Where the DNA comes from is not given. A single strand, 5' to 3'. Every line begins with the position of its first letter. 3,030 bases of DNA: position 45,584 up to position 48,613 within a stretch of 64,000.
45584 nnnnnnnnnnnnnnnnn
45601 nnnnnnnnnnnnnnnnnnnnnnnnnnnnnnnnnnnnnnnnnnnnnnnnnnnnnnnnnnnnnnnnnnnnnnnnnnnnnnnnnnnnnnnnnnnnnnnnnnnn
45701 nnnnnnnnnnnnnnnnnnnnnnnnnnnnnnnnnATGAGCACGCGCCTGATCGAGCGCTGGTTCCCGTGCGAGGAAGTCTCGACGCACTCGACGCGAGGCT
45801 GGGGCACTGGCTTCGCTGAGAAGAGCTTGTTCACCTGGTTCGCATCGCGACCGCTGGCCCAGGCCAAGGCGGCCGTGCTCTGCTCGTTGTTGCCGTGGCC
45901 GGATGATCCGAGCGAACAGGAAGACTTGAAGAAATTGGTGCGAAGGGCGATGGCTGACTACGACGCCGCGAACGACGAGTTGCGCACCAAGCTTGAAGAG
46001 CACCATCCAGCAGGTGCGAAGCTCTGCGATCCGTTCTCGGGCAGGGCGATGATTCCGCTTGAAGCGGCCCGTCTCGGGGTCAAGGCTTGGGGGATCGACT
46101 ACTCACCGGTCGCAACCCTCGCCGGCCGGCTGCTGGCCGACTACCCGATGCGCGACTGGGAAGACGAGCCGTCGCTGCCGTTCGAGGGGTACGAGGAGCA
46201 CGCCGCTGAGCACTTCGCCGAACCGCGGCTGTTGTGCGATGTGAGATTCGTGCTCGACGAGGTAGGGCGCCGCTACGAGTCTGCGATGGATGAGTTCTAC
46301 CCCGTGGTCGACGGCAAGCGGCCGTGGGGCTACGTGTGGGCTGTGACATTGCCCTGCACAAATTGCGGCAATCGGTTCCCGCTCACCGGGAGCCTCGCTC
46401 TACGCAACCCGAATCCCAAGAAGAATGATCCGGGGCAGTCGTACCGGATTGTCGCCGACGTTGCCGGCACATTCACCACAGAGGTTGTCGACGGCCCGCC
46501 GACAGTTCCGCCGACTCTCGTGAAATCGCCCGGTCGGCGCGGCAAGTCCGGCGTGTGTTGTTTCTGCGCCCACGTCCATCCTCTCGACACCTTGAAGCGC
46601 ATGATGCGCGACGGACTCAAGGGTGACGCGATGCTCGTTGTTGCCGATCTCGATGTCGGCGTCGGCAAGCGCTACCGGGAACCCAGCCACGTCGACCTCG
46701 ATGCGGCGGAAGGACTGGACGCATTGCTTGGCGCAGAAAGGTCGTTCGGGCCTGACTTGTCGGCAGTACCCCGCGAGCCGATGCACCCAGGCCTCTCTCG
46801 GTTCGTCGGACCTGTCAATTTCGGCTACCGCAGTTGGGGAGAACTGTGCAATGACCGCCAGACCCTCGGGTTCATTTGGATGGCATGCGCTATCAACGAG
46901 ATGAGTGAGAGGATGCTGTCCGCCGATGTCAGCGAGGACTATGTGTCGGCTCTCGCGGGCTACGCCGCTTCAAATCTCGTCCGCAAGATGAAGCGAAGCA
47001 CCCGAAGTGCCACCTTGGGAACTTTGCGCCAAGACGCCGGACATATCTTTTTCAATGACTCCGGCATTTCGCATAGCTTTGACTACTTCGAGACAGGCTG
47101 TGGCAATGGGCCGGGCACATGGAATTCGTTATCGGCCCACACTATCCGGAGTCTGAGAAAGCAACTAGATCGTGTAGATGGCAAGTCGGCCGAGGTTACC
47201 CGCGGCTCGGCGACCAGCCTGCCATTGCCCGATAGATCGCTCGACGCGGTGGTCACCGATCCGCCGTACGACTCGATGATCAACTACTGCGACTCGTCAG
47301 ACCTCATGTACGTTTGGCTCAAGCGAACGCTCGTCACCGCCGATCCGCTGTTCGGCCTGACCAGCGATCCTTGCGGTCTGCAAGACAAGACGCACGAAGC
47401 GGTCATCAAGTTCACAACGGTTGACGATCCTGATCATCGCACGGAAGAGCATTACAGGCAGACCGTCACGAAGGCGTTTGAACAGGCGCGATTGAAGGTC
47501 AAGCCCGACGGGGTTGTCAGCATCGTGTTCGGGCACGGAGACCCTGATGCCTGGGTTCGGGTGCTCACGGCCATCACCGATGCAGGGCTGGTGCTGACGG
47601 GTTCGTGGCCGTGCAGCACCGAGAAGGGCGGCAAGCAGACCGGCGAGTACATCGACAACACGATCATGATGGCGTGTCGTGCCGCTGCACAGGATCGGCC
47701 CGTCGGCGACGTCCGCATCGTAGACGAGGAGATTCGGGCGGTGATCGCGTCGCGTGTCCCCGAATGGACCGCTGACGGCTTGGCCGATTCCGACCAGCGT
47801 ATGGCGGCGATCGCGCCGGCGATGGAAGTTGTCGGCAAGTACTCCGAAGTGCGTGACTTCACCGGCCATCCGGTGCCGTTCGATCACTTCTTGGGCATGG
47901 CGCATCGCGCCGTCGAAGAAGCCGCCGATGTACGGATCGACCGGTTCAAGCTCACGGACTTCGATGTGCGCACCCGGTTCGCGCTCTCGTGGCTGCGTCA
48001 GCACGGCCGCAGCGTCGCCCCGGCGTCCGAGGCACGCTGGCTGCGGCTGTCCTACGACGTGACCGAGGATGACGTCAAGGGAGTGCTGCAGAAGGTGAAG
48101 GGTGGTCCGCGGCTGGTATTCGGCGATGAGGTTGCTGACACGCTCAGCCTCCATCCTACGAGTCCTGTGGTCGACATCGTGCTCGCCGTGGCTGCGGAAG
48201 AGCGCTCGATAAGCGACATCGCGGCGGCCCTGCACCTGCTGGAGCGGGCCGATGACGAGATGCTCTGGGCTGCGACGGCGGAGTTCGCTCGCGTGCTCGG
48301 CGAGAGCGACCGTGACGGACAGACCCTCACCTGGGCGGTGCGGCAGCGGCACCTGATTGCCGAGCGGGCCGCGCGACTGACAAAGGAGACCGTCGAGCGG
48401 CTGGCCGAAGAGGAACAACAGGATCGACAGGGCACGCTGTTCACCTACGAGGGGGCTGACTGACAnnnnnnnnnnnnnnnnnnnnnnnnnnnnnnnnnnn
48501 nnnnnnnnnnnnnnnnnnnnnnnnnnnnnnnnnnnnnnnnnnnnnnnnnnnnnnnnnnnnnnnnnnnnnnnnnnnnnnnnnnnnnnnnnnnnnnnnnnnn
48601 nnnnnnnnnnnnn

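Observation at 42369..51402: Coupled SNF2-helicase/nuclease + Zn-ribbon DUF1156 methylase + DUF499 ATPase operon: candidate uncharacterised RM-like defence system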

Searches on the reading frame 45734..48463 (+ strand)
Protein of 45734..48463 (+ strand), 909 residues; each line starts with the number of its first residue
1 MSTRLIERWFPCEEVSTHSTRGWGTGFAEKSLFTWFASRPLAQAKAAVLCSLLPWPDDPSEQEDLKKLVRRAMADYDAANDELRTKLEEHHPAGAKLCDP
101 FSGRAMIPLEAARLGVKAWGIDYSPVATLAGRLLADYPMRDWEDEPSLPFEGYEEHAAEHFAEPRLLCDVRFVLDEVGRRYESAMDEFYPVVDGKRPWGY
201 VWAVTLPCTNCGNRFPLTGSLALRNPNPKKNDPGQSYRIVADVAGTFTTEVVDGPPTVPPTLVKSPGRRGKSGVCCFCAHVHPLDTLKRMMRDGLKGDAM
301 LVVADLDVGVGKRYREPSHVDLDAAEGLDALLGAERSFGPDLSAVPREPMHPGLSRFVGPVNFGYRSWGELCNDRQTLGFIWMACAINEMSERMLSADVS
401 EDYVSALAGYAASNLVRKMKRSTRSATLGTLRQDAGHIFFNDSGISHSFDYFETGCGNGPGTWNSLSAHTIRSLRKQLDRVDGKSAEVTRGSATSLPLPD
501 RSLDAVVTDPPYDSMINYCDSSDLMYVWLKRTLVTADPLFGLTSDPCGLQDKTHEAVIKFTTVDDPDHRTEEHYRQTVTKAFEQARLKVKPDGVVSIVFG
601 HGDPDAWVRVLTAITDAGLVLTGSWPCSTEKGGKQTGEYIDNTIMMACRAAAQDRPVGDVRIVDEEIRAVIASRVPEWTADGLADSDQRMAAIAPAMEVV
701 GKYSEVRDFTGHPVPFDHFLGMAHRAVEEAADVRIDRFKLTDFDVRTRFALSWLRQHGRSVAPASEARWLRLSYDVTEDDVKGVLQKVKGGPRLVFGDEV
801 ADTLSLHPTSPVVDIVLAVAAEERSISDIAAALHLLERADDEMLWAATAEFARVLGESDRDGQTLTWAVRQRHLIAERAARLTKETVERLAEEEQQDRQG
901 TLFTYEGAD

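Call 3: search_protein_families(library=padloc, proteins=[window:45734-48463:+])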
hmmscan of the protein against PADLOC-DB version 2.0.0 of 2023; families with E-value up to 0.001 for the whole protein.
window:45734-48463:+ (909 aa): 12 families
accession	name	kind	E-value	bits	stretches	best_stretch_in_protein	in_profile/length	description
PDLC00660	HmaB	-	1e-39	134.2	2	398-795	468-864/967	DNA-adenine methylase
PDLC00661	HmaB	-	1.2e-36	124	2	360-795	414-870/973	DNA-adenine methylase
PDLC03352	MTase_II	-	2.9e-25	86.3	3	469-534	533-597/1023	Type II methyltransferase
PDLC03233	MTase_II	-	5.1e-25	86.1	1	20-672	50-665/731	Type II methyltransferase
PDLC02189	DUF1156_MTase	-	1.8e-18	64.1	2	487-706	534-744/944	-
PDLC03314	MTase_II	-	1.2e-11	41.4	1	504-706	548-744/944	Type II methyltransferase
PDLC03312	MTase_II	-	2.7e-09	33.3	1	480-619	501-626/1344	Type II methyltransferase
PDLC02541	PglX|PglXI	-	2.8e-07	27.1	1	479-621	470-590/919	PglXI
PDLC04134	mad2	-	2.8e-05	21.1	0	469-605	324-402/492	mads_2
PDLC03325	MTase_II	-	2.8e-05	21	0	484-521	273-311/426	Type II methyltransferase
PDLC03319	MTase_II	-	0.00039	17.4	0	489-532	278-321/503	Type II methyltransferase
PDLC03380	MTase_II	-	0.0007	16.9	0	493-530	253-290/393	Type II methyltransferase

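Call 4: search_protein_families(library=pfam, proteins=[window:45734-48463:+])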
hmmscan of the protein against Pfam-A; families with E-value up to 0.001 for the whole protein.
window:45734-48463:+ (909 aa): 2 families
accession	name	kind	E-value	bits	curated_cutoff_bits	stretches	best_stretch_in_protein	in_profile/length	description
PF06634.17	DUF1156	-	0.00011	22.7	24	1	9-58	1-52/73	Protein of unknown function (DUF1156)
PF01170.24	UPF0020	-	0.00053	20.2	22.3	0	485-526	104-145/197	RMKL-like, methyltransferase domain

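Call 25: search_protein_families(library=ncbifam, proteins=[window:45734-48463:+])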
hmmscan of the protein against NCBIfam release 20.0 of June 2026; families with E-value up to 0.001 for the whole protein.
window:45734-48463:+ (909 aa): 2 families
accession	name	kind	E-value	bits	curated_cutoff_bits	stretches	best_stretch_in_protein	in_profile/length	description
NF042963.1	DUF1156_antiphage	equivalog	1e-26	93.4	1000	2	313-708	408-769/960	anti-phage-associated DUF1156 domain-containing protein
TIGR01177.1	TIGR01177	hypoth_equivalog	4.8e-06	26.1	316.55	0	484-513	230-259/330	TIGR01177 family methyltransferase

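Call 42: search_solved_structures(query=window:45734-48463:+, max_evalue=0.01)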
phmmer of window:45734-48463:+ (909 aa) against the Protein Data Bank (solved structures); distinct sequences matched with E-value up to 0.01: 0.
